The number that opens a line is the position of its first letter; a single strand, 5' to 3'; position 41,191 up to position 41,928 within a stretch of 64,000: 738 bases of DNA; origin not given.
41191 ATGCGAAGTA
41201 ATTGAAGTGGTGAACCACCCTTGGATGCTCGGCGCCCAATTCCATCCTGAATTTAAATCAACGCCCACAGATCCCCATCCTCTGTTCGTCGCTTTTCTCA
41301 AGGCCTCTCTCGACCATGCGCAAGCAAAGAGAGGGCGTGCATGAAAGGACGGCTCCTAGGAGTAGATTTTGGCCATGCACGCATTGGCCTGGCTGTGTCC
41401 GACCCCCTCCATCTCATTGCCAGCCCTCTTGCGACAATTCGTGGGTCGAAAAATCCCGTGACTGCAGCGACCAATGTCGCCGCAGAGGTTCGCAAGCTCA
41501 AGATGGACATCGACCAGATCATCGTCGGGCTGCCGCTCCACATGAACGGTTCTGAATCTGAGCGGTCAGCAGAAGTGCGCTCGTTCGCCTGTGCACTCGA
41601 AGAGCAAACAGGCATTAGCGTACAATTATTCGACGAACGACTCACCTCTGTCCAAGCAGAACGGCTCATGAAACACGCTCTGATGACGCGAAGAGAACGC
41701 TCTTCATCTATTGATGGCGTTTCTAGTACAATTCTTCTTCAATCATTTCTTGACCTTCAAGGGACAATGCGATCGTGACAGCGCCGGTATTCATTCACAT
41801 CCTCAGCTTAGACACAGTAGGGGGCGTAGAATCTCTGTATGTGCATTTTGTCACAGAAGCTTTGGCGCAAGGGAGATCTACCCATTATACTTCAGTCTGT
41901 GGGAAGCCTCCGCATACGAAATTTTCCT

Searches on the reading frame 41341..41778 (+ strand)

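Call 46: search_protein_families(library=pfam, proteins=[window:41341-41778:+], max_evalue=0.001)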
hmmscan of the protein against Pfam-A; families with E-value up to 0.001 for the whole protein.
window:41341-41778:+ (145 aa): 1 family
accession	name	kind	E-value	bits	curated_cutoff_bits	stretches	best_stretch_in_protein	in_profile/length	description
PF03652.20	RuvX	-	3.2e-37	128.3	29.2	1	4-138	2-133/134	Holliday junction resolvase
